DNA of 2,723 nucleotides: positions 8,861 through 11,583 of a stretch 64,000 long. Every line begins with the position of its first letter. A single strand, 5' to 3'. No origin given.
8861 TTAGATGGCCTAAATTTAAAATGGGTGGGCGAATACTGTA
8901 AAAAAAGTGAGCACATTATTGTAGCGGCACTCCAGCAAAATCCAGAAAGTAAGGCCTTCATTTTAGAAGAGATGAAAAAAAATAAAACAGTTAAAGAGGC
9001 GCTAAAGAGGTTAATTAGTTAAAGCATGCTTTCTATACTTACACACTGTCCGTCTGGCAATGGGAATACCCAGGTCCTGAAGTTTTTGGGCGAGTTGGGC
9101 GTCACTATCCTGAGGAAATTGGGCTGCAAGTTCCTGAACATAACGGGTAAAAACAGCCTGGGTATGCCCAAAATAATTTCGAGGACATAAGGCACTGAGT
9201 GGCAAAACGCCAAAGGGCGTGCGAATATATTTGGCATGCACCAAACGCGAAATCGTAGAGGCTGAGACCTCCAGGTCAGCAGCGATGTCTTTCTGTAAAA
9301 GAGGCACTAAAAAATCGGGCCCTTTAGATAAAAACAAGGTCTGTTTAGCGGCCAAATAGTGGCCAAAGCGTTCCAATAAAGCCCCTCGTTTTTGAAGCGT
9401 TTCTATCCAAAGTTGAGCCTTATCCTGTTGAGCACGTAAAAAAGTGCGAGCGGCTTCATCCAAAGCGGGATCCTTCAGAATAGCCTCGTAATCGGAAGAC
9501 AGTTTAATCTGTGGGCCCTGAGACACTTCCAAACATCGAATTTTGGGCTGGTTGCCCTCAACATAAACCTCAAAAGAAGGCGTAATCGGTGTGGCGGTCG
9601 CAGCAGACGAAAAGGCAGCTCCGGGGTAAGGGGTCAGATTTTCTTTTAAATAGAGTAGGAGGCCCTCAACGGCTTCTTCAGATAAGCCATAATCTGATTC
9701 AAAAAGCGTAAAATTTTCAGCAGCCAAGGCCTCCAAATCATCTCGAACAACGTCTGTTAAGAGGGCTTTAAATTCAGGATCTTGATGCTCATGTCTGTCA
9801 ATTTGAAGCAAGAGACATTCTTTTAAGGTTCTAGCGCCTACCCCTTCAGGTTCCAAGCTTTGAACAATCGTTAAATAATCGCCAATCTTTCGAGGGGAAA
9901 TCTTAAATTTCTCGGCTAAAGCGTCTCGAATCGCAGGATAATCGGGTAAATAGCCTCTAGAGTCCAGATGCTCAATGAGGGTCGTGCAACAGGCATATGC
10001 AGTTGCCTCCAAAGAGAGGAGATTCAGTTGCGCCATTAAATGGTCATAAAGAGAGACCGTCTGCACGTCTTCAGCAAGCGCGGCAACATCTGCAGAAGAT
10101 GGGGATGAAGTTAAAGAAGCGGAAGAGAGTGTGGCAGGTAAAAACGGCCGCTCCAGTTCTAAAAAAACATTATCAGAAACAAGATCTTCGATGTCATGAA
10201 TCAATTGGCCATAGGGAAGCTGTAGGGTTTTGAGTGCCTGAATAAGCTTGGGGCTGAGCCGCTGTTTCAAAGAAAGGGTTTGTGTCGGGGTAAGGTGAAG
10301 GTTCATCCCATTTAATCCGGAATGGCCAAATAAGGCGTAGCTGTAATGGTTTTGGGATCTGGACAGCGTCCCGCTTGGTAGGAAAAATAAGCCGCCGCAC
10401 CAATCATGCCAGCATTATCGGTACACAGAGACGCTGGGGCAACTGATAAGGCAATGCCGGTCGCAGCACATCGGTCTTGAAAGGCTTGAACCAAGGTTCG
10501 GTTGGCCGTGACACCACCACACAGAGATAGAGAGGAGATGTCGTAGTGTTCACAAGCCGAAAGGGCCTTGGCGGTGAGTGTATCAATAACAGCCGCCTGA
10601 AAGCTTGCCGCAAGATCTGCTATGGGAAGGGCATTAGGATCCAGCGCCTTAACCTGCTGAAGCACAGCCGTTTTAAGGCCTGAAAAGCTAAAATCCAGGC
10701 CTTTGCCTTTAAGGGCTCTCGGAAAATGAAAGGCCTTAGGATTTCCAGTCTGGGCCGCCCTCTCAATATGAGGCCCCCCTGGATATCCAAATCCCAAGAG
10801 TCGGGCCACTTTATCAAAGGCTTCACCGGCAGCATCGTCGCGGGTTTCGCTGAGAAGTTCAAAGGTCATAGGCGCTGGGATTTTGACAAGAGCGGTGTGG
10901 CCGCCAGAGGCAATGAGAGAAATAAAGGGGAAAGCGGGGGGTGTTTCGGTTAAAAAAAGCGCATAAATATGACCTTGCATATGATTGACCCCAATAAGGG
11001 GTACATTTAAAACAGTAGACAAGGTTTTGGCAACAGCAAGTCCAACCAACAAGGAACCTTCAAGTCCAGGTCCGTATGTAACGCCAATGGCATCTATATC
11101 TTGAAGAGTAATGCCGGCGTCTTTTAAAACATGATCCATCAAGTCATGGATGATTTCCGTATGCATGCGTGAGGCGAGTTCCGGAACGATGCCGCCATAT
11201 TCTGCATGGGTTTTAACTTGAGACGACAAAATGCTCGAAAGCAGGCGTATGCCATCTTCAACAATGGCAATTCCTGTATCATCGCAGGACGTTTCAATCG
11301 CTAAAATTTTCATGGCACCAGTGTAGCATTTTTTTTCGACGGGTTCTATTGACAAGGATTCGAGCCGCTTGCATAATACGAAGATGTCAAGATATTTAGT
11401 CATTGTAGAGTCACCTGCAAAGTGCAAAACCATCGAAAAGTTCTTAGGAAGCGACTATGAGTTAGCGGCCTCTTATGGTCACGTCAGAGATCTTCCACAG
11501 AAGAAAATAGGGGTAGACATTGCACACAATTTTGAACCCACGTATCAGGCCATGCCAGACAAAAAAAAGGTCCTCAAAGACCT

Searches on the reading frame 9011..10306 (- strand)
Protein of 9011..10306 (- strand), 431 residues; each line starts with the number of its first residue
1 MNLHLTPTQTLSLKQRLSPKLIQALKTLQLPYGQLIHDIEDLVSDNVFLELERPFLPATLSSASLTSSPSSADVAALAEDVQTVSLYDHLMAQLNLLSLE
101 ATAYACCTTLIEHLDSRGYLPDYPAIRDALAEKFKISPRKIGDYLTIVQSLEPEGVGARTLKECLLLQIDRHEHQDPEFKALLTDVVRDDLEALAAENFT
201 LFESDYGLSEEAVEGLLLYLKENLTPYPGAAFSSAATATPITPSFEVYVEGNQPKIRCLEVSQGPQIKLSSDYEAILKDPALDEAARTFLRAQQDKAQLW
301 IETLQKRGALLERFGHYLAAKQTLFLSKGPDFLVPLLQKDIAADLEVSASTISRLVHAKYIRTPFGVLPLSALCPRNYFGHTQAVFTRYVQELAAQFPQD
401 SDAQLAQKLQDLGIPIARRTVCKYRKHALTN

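Call 40: search_protein_families(library=pfam, proteins=[window:9011-10306:-], max_evalue=0.001)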
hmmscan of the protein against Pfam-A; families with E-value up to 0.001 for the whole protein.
window:9011-10306:- (431 aa): 3 families
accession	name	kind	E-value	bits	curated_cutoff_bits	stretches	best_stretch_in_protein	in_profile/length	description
PF04963.19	Sigma54_CBD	-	8.9e-36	123.8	22.9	1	82-273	8-185/185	Sigma-54 factor, core binding domain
PF04552.19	Sigma54_DBD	-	1e-25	90.8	22.8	1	288-427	2-149/160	Sigma-54, DNA binding domain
PF00309.25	Sigma54_AID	-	9.9e-08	32.1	23.8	1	8-51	3-46/46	Sigma-54 factor, Activator interacting domain (AID)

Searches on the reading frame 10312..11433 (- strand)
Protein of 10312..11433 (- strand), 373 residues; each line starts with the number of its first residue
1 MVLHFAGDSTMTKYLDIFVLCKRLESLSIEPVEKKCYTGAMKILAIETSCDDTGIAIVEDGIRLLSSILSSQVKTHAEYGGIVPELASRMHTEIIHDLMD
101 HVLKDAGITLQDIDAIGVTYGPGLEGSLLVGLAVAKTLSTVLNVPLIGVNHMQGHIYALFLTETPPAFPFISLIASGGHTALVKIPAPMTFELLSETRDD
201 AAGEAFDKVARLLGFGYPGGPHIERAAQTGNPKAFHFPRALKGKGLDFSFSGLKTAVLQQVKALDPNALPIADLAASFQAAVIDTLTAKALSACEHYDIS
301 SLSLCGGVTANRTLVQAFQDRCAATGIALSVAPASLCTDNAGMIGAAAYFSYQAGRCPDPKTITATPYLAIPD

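Call 40: search_protein_families(library=pfam, proteins=[window:10312-11433:-], max_evalue=0.001)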
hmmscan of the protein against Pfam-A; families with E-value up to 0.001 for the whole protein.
window:10312-11433:- (373 aa): 3 families
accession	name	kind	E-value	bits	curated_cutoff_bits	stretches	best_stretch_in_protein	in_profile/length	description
PF00814.31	TsaD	-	1.7e-90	303.8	24.8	1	64-345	2-263/264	tRNA N6-adenosine threonylcarbamoyltransferase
PF22521.2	HypF_C_2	-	1.5e-07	31.9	27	1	223-333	123-228/241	Carbamoyltransferase, Kae1-like Domain, second subdomain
PF02543.21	Carbam_trans_N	-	1.6e-05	25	24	0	268-347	274-345/346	Carbamoyltransferase N-terminus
